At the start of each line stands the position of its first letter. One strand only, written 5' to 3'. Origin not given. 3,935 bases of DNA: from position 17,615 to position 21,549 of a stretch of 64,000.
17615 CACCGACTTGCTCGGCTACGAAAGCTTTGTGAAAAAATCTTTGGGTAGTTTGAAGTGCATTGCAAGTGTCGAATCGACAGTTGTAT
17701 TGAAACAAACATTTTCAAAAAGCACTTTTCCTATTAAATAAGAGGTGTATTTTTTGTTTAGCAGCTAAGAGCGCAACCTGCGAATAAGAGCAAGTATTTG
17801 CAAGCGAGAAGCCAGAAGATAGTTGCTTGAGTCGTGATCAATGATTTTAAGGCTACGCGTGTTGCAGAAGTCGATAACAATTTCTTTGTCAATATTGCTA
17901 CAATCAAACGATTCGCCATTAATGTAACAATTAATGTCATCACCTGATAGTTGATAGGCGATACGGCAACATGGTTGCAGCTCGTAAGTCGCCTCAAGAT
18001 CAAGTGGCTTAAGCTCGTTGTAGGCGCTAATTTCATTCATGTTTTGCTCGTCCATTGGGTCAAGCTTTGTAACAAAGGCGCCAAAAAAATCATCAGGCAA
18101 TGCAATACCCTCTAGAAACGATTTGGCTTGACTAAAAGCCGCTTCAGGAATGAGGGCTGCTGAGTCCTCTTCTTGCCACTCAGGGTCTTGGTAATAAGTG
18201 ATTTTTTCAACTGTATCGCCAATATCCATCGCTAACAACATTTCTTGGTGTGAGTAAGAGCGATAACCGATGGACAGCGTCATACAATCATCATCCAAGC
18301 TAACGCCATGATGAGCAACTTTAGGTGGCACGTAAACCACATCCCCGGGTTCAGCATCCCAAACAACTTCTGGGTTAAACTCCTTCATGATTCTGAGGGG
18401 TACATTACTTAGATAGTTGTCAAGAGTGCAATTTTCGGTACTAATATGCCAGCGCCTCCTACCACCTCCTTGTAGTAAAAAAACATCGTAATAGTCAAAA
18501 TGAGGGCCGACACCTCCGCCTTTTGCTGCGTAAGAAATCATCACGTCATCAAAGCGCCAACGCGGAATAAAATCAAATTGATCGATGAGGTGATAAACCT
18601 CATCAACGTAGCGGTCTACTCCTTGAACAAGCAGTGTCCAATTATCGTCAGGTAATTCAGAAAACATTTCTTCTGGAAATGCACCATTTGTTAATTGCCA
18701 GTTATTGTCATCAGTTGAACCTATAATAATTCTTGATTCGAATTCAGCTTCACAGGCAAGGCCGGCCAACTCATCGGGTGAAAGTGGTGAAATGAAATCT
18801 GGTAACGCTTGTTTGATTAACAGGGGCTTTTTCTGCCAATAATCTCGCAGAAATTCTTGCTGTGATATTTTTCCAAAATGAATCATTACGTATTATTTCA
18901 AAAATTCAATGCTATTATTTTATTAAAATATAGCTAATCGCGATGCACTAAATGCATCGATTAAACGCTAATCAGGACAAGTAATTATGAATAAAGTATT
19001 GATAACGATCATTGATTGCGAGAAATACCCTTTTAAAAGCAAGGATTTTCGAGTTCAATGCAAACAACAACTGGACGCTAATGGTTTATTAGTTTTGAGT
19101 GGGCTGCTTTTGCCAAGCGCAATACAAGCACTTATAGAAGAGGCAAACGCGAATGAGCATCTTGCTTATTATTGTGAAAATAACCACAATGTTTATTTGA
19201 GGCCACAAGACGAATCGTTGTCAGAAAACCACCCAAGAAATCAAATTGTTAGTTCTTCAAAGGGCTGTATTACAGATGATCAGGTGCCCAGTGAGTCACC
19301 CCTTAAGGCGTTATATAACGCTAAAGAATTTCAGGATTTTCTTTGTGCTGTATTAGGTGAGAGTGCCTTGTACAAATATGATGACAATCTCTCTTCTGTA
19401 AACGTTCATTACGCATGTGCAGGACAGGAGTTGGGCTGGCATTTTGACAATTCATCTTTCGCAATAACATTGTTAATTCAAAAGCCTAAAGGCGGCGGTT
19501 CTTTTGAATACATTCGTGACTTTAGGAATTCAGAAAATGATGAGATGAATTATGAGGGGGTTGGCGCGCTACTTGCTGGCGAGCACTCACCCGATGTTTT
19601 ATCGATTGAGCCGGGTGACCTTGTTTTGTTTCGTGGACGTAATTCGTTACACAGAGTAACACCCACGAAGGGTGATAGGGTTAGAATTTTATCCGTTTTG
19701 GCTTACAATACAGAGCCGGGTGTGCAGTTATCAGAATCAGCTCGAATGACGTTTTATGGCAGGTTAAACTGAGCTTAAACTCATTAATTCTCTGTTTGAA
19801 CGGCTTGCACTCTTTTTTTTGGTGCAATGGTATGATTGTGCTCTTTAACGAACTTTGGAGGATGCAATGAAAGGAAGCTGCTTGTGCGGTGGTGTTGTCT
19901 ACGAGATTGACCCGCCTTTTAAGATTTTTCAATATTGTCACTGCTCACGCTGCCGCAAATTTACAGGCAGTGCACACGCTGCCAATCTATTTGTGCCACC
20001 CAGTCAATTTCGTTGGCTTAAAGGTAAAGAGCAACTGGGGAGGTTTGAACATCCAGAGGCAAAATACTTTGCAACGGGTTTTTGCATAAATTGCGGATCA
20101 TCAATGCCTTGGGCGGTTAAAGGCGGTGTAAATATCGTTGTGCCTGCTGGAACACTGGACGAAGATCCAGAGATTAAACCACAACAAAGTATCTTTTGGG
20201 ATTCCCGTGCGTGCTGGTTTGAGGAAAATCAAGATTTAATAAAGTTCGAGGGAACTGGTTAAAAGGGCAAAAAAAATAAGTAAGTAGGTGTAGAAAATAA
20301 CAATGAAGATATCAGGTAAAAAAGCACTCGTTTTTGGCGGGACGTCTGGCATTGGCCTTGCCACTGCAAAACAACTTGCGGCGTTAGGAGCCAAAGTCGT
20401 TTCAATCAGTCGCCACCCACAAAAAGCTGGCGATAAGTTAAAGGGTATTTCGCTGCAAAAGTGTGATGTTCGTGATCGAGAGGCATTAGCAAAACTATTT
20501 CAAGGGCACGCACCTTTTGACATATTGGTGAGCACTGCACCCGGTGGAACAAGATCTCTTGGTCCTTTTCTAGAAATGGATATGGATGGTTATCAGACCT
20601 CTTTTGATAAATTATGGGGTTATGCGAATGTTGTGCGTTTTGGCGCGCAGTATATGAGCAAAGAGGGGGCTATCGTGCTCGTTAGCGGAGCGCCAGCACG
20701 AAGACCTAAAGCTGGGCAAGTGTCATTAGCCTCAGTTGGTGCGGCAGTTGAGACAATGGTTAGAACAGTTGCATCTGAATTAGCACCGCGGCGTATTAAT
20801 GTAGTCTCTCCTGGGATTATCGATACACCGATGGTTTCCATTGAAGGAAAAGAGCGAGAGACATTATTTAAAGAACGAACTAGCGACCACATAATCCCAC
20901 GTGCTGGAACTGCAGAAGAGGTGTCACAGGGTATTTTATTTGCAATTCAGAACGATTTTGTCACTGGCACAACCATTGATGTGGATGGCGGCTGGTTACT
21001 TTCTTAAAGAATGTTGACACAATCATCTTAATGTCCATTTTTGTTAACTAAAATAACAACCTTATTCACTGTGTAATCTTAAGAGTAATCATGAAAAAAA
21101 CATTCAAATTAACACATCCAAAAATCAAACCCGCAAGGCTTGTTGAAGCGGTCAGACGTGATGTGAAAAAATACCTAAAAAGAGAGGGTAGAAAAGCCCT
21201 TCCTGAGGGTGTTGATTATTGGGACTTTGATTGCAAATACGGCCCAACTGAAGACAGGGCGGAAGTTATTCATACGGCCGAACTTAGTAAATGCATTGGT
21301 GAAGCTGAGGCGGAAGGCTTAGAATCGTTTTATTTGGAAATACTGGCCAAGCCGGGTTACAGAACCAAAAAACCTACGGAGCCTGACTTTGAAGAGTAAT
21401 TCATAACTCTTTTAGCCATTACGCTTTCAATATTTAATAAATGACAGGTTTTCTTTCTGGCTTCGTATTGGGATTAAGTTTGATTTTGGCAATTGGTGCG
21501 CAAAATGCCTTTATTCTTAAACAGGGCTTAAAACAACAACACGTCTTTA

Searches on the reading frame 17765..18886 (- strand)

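Call 8: search_protein_families(library=pfam, proteins=[window:17765-18886:-])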
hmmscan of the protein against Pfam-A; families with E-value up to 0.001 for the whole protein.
window:17765-18886:- (373 aa): 2 families
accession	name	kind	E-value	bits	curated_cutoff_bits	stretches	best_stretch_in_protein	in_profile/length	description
PF08007.18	JmjC_2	-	8.4e-33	113.1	22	1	100-216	2-127/127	JmjC domain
PF20514.4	ROXA-like_wH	-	0.00017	22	22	1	298-350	43-95/119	ROXA-like winged helix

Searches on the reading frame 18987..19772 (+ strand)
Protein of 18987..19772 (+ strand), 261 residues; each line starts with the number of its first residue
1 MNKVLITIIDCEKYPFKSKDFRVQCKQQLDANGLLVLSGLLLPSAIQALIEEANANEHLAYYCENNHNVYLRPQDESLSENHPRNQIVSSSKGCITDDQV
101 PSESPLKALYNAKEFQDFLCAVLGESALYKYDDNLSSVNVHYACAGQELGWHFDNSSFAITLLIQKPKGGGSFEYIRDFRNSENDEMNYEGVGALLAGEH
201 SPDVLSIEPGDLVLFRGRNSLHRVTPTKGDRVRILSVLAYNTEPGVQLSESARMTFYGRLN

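Call 8: search_protein_families(library=pfam, proteins=[window:18987-19772:+])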
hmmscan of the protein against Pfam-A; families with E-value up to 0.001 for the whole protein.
window:18987-19772:+ (261 aa): 3 families
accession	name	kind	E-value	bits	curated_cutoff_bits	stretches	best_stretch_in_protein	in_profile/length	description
PF23169.1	HalD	-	6.8e-16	58.8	26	1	23-246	7-214/228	Halogenase D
PF22814.2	WelO5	-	5.1e-06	26.7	27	1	163-234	178-258/277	Carrier-protein-independent halogenase WelO5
PF03171.26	2OG-FeII_Oxy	-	0.00035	21.3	23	0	138-237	6-96/101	2OG-Fe(II) oxygenase superfamily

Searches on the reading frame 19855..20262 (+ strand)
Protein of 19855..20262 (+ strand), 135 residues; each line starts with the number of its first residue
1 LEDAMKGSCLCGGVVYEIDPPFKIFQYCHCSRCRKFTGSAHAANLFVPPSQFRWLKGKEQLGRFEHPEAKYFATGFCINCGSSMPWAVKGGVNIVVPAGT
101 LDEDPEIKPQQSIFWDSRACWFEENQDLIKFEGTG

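Call 8: search_protein_families(library=pfam, proteins=[window:19855-20262:+])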
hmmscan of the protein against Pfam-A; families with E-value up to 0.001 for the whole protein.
window:19855-20262:+ (135 aa): 1 family
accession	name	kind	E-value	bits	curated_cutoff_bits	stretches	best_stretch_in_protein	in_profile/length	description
PF04828.22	GFA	-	9.7e-27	93.8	24.3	1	5-116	2-114/115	Glutathione-dependent formaldehyde-activating enzyme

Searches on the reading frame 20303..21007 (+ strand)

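Call 8: search_protein_families(library=pfam, proteins=[window:20303-21007:+])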
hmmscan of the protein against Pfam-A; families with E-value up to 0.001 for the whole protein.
window:20303-21007:+ (234 aa): 6 families
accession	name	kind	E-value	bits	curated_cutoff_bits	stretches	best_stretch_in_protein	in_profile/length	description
PF13561.12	adh_short_C2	-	5.2e-32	111.7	27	1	15-231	6-235/236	Enoyl-(Acyl carrier protein) reductase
PF00106.31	adh_short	-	2.6e-24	86.2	26.6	1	6-179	1-188/195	short chain dehydrogenase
PF23441.1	SDR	-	2.4e-14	53.8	27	1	122-233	143-257/258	SDR-like rossmann domain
PF13460.12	NAD_binding_10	-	5.7e-07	30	27.2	1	12-107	1-78/184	NAD(P)H-binding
PF01370.27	Epimerase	-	2.4e-06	27.6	20.9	1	8-78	1-71/240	NAD dependent epimerase/dehydratase family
PF08659.16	KR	-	2.5e-05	24.7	22.6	1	9-155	4-162/180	KR domain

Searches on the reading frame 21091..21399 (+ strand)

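Call 8: search_protein_families(library=pfam, proteins=[window:21091-21399:+])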
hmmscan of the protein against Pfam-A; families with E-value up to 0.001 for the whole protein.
window:21091-21399:+ (102 aa): 1 family
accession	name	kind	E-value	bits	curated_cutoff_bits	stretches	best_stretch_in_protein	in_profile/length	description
PF19669.4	DUF6172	-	4.7e-46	155.3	27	1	1-94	1-94/95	Family of unknown function (DUF6172)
